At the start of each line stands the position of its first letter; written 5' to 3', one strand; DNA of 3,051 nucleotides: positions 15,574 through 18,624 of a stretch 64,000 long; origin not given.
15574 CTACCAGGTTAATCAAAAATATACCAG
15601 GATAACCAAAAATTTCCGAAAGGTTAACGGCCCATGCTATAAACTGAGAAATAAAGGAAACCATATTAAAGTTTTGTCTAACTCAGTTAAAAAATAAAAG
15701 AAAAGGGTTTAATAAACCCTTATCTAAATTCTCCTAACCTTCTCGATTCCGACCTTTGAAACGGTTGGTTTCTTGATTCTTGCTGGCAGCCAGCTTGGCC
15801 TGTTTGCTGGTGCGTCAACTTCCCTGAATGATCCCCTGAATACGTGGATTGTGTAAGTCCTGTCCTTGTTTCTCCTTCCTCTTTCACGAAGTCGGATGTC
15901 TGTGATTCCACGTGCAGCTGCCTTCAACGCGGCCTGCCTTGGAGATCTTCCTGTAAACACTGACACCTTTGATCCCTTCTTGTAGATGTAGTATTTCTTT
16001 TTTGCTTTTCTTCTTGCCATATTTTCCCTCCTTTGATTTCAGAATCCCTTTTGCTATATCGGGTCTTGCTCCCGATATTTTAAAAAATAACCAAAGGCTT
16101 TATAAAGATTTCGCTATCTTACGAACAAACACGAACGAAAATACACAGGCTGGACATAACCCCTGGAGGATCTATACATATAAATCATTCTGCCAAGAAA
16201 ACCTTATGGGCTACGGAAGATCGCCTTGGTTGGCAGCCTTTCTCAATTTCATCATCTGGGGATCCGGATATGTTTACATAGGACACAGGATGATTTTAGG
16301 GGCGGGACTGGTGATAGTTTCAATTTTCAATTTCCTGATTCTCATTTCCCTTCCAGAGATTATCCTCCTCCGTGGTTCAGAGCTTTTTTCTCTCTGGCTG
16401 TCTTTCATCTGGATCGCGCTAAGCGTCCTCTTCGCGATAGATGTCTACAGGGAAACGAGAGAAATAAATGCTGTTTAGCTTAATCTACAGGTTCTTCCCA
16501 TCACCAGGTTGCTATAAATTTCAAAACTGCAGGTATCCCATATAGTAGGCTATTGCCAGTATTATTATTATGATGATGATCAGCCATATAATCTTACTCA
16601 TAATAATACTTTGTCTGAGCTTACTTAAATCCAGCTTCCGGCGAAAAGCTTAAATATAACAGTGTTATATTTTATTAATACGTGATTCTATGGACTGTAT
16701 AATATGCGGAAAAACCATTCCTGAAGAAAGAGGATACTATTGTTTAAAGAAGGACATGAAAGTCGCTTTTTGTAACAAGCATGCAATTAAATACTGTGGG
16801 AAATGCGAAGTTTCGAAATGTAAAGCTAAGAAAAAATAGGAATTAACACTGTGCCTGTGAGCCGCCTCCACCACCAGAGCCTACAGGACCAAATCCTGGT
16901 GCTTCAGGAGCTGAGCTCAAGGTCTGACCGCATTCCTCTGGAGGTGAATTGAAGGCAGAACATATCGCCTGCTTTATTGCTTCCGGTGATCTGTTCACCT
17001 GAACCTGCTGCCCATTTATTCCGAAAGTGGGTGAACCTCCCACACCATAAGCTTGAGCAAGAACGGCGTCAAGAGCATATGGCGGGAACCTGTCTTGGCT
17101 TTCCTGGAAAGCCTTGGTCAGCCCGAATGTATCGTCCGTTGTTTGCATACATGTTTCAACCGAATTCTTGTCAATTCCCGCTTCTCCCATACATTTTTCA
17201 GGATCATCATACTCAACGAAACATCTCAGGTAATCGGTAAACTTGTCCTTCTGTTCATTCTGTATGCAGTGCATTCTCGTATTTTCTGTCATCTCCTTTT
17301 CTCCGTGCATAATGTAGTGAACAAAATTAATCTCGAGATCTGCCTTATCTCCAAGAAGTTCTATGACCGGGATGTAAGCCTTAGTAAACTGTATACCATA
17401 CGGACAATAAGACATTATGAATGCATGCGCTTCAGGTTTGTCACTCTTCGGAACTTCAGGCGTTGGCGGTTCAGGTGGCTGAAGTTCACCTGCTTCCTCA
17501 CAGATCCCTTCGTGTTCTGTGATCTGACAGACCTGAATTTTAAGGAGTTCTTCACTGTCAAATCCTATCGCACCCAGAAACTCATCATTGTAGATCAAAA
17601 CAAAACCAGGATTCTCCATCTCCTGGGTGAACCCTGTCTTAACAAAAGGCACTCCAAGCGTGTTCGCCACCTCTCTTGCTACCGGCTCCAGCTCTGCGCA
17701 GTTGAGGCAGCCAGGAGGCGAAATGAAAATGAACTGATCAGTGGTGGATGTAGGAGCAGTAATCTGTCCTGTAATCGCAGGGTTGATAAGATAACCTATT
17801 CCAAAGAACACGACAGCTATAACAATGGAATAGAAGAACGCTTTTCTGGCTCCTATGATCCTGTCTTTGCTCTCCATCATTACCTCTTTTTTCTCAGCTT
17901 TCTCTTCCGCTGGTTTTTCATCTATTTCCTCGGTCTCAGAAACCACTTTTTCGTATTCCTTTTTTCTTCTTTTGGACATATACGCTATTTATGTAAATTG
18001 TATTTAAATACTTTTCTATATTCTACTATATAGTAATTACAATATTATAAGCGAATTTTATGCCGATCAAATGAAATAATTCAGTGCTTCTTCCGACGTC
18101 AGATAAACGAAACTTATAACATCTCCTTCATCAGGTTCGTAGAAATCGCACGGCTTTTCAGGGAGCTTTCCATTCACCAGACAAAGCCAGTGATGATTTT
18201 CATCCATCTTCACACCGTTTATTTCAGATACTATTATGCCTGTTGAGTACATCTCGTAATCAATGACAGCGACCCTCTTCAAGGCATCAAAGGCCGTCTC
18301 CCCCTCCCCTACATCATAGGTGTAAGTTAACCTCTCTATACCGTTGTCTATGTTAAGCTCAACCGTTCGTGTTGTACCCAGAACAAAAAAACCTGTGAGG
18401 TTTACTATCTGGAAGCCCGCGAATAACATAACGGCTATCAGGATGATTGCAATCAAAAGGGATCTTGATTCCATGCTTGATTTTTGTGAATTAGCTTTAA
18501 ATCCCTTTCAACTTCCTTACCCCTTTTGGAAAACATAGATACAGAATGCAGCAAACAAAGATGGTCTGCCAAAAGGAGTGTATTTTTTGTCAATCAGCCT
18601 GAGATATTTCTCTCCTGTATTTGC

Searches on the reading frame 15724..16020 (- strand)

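Call 89: search_protein_families(library=pfam, proteins=[window:15724-16020:-], max_evalue=0.00001)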
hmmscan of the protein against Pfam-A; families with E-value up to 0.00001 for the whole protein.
window:15724-16020:- (98 aa): 1 family
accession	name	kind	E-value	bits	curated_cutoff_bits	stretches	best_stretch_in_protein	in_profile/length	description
PF05854.16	MC1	-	8.8e-23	80.9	23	1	14-95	10-95/96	Non-histone chromosomal protein MC1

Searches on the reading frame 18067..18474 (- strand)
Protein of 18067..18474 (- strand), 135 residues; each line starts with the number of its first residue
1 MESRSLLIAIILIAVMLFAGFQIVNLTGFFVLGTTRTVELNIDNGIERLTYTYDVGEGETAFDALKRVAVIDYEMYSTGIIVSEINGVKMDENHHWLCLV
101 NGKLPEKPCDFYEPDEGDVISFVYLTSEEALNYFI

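Call 89: search_protein_families(library=pfam, proteins=[window:18067-18474:-], max_evalue=0.00001)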
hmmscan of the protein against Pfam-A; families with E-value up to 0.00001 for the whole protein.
window:18067-18474:- (135 aa): 1 family
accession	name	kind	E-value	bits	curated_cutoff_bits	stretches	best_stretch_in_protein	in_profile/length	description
PF14478.12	DUF4430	-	1.1e-08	35.9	23.8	1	58-124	1-70/72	Domain of unknown function (DUF4430)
